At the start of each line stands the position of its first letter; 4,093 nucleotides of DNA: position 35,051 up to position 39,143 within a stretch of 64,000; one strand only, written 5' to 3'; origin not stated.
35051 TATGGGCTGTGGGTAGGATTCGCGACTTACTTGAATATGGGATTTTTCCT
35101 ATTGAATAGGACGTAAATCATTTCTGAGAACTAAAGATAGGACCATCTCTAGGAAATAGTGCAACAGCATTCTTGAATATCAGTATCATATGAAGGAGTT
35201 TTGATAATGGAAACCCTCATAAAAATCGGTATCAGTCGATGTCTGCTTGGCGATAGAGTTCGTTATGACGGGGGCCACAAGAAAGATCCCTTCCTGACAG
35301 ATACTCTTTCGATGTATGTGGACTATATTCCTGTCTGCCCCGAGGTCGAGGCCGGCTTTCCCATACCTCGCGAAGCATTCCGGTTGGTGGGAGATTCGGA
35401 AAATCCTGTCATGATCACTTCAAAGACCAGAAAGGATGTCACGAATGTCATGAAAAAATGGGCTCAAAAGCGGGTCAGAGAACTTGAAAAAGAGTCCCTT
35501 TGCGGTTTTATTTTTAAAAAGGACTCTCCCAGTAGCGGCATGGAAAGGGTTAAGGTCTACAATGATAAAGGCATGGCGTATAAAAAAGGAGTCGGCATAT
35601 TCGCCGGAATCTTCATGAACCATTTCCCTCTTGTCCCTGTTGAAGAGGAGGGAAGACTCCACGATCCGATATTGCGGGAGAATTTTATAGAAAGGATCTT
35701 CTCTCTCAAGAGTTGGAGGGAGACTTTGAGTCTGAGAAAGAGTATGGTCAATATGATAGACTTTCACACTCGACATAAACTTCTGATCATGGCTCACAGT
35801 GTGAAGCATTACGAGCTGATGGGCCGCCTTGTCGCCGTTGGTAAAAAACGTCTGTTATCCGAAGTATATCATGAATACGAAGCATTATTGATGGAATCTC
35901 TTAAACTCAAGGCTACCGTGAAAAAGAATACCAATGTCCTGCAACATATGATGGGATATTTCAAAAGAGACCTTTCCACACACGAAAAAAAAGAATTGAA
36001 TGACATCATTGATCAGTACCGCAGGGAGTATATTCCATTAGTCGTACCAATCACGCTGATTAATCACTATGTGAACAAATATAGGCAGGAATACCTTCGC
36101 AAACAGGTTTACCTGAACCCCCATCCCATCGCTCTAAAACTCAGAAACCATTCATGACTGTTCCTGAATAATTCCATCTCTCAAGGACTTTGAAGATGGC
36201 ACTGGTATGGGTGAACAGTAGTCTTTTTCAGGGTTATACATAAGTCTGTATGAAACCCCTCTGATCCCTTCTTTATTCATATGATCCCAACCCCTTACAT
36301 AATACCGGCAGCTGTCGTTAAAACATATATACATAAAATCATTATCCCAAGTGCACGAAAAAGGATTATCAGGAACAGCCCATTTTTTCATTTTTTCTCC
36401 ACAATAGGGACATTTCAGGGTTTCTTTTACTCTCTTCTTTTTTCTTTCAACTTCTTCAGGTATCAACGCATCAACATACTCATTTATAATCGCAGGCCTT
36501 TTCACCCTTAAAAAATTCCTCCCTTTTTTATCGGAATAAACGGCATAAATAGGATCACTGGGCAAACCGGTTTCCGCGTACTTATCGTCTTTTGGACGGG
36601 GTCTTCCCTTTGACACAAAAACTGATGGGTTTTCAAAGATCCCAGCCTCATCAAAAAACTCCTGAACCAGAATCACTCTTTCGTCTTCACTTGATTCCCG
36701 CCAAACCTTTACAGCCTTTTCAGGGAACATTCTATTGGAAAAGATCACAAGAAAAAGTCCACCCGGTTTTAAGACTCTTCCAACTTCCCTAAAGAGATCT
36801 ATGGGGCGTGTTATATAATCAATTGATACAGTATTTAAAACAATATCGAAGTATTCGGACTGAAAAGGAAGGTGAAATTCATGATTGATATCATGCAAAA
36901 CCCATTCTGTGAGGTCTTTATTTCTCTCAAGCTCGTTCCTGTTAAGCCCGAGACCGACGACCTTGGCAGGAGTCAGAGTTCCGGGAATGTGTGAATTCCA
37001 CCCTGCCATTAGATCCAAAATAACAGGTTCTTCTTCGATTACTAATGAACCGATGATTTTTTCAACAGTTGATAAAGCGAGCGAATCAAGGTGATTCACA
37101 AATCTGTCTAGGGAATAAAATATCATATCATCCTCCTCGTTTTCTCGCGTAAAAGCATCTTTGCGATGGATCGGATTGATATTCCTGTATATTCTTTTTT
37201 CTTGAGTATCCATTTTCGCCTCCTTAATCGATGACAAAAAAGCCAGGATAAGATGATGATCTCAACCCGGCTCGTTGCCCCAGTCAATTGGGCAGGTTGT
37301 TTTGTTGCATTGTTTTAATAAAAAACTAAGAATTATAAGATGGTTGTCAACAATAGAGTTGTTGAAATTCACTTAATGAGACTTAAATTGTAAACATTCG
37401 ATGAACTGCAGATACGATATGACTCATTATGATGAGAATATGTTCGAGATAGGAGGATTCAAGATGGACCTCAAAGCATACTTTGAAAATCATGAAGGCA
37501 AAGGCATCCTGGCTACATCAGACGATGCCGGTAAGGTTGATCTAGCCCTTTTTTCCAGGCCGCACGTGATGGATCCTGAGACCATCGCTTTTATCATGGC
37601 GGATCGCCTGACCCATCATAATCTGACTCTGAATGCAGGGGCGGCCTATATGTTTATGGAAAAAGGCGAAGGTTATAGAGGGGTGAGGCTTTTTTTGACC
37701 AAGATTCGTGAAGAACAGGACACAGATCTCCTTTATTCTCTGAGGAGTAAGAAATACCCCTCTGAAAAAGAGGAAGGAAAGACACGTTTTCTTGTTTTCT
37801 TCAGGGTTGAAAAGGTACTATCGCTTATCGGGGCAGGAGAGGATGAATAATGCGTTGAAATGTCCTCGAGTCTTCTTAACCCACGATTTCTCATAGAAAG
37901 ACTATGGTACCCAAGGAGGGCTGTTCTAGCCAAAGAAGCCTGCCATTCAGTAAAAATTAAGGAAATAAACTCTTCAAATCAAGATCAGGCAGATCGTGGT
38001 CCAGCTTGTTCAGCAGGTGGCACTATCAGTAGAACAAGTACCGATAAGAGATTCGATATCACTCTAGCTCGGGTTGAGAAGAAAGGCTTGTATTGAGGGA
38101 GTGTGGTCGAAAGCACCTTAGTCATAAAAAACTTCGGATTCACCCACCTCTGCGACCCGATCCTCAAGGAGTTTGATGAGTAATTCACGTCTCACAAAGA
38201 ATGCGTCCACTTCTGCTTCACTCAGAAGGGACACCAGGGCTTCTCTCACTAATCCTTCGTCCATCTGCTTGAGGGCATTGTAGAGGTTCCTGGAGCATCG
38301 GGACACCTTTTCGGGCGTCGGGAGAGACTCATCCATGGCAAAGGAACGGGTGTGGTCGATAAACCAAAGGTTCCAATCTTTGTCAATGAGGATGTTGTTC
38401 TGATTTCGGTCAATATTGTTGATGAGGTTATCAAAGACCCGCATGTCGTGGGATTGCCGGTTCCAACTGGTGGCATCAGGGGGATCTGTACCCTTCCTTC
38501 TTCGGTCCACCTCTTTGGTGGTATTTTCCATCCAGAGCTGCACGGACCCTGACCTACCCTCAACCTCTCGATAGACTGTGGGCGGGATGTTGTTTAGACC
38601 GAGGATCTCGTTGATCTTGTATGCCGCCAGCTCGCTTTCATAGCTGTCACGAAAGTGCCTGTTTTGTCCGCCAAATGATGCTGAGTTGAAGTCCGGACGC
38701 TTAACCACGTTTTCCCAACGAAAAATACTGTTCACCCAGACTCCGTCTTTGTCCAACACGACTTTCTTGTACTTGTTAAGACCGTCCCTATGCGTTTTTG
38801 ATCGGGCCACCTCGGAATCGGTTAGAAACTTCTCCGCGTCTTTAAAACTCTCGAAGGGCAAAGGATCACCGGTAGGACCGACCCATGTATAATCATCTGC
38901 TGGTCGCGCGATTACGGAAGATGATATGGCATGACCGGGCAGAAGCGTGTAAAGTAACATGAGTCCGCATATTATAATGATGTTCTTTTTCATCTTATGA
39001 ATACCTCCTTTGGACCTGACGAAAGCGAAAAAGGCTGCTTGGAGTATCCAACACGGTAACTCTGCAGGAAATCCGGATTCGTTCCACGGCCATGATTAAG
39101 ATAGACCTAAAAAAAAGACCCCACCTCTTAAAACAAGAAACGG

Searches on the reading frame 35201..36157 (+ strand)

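Call 13: search_protein_families(library=pfam, proteins=[window:35201-36157:+], max_evalue=0.00001)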
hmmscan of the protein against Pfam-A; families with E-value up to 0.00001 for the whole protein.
window:35201-36157:+ (318 aa): 2 families
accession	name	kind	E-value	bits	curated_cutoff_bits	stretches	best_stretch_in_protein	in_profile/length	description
PF08349.16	DUF1722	-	1.4e-43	148.3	22.5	1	193-309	1-117/117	Protein of unknown function (DUF1722)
PF04463.17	2-thiour_desulf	-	6.3e-43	146.6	34.7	1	9-150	1-141/141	2-thiouracil desulfurase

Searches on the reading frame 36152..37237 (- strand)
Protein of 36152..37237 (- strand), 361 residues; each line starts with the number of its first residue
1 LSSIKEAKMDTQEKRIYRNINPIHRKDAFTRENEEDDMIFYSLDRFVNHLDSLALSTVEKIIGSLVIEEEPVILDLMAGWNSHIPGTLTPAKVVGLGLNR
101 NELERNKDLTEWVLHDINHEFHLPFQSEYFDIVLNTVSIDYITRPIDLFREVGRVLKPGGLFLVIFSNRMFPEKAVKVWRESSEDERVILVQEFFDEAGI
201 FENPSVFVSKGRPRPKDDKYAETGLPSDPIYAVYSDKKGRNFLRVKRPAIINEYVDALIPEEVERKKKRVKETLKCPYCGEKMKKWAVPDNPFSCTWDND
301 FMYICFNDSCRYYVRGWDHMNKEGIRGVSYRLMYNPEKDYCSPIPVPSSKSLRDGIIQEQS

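Call 46: search_protein_families(library=pfam, proteins=[window:36152-37237:-], max_evalue=0.00001)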
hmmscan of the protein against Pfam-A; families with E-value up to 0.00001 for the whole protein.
window:36152-37237:- (361 aa): 2 families
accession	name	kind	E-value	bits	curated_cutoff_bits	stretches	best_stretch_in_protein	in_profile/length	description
PF08241.18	Methyltransf_11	-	3.4e-10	40.9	21.2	1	91-163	19-94/95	Methyltransferase domain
PF13649.12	Methyltransf_25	-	6.6e-07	30.4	27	0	91-160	22-97/97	Methyltransferase domain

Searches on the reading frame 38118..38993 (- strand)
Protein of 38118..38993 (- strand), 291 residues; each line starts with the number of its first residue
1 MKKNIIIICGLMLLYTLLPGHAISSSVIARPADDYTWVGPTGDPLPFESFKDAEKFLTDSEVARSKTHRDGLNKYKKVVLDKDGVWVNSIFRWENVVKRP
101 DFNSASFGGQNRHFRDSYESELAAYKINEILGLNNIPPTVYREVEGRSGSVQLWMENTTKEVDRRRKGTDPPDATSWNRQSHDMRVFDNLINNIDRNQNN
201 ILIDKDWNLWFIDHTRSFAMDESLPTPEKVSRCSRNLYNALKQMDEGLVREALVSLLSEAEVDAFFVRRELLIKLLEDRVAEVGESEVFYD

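Call 46: search_protein_families(library=pfam, proteins=[window:38118-38993:-], max_evalue=0.00001)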
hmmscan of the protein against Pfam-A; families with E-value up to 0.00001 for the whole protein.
window:38118-38993:- (291 aa): 1 family
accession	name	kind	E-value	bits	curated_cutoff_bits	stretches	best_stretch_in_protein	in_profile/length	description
PF00454.33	PI3_PI4_kinase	-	2.8e-06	27.9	27.1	1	176-258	129-215/241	Phosphatidylinositol 3- and 4-kinase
